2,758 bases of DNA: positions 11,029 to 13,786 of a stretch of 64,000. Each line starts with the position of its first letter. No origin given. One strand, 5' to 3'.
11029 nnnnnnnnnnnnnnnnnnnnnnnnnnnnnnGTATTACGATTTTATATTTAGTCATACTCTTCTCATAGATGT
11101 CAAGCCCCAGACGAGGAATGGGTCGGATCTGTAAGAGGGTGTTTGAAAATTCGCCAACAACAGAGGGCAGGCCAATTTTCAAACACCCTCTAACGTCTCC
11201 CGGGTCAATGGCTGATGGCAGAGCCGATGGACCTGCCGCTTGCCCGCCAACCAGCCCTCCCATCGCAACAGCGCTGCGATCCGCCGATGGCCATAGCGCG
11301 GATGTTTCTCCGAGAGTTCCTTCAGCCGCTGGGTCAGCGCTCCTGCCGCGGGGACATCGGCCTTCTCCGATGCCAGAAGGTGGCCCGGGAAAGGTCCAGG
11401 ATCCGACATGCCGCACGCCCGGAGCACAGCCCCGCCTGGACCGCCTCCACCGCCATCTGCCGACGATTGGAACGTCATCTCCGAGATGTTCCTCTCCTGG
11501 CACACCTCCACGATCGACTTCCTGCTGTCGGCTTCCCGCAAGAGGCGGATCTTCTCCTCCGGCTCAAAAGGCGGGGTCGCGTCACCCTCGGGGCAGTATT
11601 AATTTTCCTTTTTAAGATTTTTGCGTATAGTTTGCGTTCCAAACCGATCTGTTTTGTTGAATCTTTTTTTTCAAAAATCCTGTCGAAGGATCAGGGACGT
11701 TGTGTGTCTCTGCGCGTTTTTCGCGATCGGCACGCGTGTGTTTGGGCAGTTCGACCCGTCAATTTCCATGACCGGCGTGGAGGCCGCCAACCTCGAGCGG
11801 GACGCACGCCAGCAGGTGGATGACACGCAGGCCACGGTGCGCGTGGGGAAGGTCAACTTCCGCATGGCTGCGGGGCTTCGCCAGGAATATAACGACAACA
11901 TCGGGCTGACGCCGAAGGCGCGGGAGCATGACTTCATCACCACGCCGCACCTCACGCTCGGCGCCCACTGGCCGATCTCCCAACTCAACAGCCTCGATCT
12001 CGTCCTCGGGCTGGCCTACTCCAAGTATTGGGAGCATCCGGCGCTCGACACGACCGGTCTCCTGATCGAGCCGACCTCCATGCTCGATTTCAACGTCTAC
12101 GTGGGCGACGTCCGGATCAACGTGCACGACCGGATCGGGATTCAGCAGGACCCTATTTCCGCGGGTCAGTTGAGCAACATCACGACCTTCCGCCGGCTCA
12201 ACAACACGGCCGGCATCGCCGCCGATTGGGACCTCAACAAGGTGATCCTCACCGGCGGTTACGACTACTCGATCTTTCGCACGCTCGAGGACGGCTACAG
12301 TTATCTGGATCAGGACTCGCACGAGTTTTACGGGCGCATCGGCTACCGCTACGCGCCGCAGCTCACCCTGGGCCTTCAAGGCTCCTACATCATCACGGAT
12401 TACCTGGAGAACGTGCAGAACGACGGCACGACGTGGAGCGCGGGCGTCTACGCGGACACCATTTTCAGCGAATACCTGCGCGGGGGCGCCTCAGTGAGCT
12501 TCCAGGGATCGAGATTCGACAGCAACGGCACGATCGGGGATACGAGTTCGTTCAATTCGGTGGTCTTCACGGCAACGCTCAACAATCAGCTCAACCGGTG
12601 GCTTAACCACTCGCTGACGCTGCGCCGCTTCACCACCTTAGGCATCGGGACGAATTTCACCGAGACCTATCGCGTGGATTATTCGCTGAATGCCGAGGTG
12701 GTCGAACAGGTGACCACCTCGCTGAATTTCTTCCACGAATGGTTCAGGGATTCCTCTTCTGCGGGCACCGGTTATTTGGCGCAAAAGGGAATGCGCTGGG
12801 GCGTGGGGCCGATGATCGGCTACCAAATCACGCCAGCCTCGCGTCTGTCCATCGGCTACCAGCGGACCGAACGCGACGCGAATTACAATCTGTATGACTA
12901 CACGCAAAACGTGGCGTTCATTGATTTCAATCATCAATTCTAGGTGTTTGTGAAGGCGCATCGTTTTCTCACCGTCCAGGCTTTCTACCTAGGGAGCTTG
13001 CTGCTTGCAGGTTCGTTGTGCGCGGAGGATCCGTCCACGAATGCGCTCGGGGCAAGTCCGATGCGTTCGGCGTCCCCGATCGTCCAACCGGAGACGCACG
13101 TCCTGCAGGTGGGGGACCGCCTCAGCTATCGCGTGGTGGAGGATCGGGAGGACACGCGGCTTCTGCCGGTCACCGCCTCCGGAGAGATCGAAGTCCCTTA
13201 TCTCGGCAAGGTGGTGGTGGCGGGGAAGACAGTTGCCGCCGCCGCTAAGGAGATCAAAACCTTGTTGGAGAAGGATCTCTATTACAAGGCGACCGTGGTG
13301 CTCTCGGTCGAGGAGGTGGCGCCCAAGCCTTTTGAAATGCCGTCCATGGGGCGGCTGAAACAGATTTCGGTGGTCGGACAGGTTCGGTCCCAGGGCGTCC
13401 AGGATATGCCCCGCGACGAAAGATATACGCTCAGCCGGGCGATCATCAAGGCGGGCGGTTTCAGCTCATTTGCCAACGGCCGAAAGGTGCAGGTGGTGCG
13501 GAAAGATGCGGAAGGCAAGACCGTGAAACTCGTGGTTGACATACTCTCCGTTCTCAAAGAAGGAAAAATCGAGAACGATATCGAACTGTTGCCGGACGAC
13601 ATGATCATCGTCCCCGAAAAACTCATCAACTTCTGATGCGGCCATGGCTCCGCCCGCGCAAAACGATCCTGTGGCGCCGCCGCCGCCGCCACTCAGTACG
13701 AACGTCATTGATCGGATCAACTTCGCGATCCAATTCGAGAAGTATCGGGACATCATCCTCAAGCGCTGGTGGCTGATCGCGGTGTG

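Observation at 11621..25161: Hybrid exopolysaccharide/O-antigen-like locus with one operon-like gene chain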

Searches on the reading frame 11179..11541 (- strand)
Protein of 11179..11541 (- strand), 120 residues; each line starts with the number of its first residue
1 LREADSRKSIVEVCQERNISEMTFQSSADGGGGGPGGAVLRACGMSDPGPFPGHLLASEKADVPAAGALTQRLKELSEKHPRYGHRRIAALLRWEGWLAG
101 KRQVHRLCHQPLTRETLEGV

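Call 41: search_protein_families(library=pfam, proteins=[window:11179-11541:-], max_evalue=0.01)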
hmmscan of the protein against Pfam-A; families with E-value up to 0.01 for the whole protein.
window:11179-11541:- (120 aa): 1 family
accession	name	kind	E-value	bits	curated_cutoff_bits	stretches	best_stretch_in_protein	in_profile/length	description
PF13276.12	HTH_21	-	4.1e-08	33.8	28.1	1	68-110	5-49/60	HTH-like domain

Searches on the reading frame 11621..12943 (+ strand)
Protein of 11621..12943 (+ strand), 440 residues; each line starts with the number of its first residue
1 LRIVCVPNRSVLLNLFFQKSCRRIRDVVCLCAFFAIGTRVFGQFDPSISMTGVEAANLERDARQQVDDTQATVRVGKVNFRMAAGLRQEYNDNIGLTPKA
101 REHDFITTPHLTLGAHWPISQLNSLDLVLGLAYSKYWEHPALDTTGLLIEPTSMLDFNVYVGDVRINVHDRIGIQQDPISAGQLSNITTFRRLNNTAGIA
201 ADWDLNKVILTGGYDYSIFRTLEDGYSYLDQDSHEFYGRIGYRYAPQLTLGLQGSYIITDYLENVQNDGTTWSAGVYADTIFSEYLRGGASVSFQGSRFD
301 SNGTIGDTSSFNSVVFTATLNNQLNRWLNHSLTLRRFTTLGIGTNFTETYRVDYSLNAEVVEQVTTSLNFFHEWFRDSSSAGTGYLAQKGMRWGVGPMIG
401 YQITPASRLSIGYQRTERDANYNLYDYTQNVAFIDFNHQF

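Call 5: search_protein_families(library=pfam, proteins=[window:11621-12943:+], max_evalue=0.01)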
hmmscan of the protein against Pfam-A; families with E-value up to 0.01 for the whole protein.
window:11621-12943:+ (440 aa): 1 family
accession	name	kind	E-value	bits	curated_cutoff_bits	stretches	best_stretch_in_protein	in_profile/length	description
PF10082.15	BBP2_2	-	1.5e-10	41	23.7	1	73-439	8-377/378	Putative beta-barrel porin 2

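Call 8: search_protein_families(library=ncbifam, proteins=[window:11621-12943:+], max_evalue=0.01)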
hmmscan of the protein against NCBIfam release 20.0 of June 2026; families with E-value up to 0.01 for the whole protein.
window:11621-12943:+ (440 aa): 2 families
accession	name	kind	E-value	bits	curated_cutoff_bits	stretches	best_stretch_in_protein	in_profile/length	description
TIGR03016.1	pepcterm_hypo_1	hypoth_equivalog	7e-10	38.5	90.85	1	349-440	391-477/477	TIGR03016 family PEP-CTERM system-associated outer membrane protein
TIGR03014.2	EpsL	equivalog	9.1e-05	21.6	275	1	401-440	346-385/385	XrtB/PEP-CTERM-associated polysaccharide biosynthesis outer membrane protein EpsL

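Call 58: find_homologous_proteins(query=window:11657-12943:+, max_evalue=0.00001)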
Query window:11657-12943:+ (428 aa): 89 proteins with E <= 0.00001 among 8000 candidates.
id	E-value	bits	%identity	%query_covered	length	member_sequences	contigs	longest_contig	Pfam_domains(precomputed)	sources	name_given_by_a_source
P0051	8.7e-263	890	100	91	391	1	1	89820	PF10082.16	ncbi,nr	ncbi:MAG: hypothetical protein IT578_03105 [Verrucomicrobiae bacterium]|nr:hypothetical protein [Ver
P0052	6.0e-226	768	80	97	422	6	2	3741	PF10082.16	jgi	-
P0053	2.8e-225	766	80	97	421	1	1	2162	PF10082.16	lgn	-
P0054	6.8e-222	755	77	97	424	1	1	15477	PF10082.16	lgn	-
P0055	7.9e-214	728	77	93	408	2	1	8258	PF10082.16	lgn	-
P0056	4.1e-213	726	75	96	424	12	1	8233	PF10082.16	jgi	jgi:hypothetical protein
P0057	4.2e-209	713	73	97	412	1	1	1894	PF10082.16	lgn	-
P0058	3.9e-157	542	56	99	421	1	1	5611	PF10082.16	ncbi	-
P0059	1.0e-132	461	52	92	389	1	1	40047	PF10082.16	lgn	-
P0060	1.4e-131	457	51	97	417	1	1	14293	PF10082.16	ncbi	-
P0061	5.8e-124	432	47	97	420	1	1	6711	PF10082.16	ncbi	-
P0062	6.7e-123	429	45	100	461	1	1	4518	PF10082.16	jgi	jgi:hypothetical protein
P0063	3.0e-115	404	46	94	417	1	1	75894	-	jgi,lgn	-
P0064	1.3e-114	402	46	97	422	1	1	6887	PF10082.16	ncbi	-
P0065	4.3e-112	393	41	98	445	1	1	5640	PF10082.16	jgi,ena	-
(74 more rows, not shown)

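Call 59: find_encoding_contigs(protein=P0051, flank=10000, max_places=2)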
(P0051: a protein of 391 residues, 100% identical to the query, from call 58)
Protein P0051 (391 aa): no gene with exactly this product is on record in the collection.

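Call 66: predict_structure(alignment_id=A4)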
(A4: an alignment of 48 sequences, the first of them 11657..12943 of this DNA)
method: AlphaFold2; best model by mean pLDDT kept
length: 428 residues; sequences in the alignment: 48
mean_pLDDT: 86.6   pTM: 0.78
mean pLDDT of the five models: 86.6, 82.2, 82.0, 81.2, 80.7
residues with pLDDT >= 90: 257; 70-90: 114; 50-70: 42; < 50: 15
segments of 3 or more residues with pLDDT < 50: 25-35
pLDDT, mean of each block of 10 residues (from residue 1): 54 77 52 51 69 69 92 97 89 97 91 95 94 91 93 95 77 82 96 92 96 89 96 92 95 88 95 93 87 74 94 91 87 87 92 95 77 76 96 95 92 90 96
secondary structure, 60 per line:
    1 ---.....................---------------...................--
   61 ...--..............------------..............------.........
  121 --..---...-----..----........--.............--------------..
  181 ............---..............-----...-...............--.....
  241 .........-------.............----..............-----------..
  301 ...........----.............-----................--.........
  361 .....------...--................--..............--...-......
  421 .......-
elements in order: H4-24 H40-58 E61-63 E66-79 E92-105 E112-120 E142-149 E152-164 E179-192 E196-209 E219-233 E236-249 E257-269 E274-287 E299-311 E316-328 E334-349 E352-365 E377-392 E395-408 E415-427

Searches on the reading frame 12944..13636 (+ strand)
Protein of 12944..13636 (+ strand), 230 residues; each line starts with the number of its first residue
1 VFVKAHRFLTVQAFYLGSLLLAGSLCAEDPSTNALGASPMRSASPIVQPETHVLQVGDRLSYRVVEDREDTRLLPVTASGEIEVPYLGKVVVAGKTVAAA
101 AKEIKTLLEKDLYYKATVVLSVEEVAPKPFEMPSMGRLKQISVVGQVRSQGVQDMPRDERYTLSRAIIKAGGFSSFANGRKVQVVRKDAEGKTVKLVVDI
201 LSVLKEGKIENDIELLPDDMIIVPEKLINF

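Call 5: search_protein_families(library=pfam, proteins=[window:12944-13636:+], max_evalue=0.01)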
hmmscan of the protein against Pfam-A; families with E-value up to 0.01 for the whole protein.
window:12944-13636:+ (230 aa): 3 families
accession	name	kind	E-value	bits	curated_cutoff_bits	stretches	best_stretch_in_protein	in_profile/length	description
PF02563.21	Poly_export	-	5.3e-12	46.2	28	1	49-119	4-73/77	Polysaccharide biosynthesis/export protein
PF22461.2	SLBB_2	-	4.9e-08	33.4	27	1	139-223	1-79/79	SLBB domain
PF10531.15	SLBB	-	2.4e-07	30.9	27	1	141-193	2-51/55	SLBB domain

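Call 8: search_protein_families(library=ncbifam, proteins=[window:12944-13636:+], max_evalue=0.01)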
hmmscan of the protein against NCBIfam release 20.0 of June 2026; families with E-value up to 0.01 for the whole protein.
window:12944-13636:+ (230 aa): 5 families
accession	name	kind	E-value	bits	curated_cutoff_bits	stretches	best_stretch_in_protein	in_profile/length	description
TIGR03027.2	pepcterm_export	equivalog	1.1e-22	80.5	180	1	53-227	4-168/169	XrtA/PEP-CTERM system exopolysaccharide export protein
TIGR03028.1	EpsE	equivalog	4.2e-17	62.3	262.65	1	53-224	3-160/239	polysaccharide export protein EpsE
NF041843.1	EpsY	equivalog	2.7e-11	43.1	320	1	47-221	48-208/211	exopolysaccharide export protein EpsY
NF011658.0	PRK15078.1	subfamily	9.5e-09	34.5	333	1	76-225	120-251/380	polysaccharide export protein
NF011722.0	PRK15175.1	equivalog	0.0012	17.7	456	1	60-112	91-143/355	Vi polysaccharide ABC transporter protein VexA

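Call 50: search_solved_structures(query=window:12944-13636:+, max_evalue=0.1)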
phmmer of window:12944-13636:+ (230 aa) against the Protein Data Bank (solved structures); distinct sequences matched with E-value up to 0.1: 9.
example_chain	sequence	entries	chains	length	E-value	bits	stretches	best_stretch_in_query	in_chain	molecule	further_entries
9n9a_A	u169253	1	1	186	7.3e-08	35.7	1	54-226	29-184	Polysaccharide export protein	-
2w8h_A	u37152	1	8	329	9.8e-06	28.7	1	76-225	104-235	PUTATIVE OUTER MEMBRANE LIPOPROTEIN WZA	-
2w8i_A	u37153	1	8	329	1.1e-05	28.5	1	76-225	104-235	PUTATIVE OUTER MEMBRANE LIPOPROTEIN WZA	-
2j58_A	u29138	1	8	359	1.4e-05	28.3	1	76-225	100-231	OUTER MEMBRANE LIPOPROTEIN WZA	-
9v6l_D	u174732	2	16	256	1.6e-05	28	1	72-228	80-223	Biofilm formation protein PslD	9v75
7xfd_A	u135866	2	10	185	0.0033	20.5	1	78-225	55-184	Polysaccharide export protein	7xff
26gs_O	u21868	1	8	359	0.011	18.8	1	78-225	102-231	Putative polysaccharide export protein Wza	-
9xgv_C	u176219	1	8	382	0.013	18.6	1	78-225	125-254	Putative polysaccharide export protein Wza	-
9r60_A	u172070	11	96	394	0.014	18.4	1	79-225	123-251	Putative polysaccharide export protein Wza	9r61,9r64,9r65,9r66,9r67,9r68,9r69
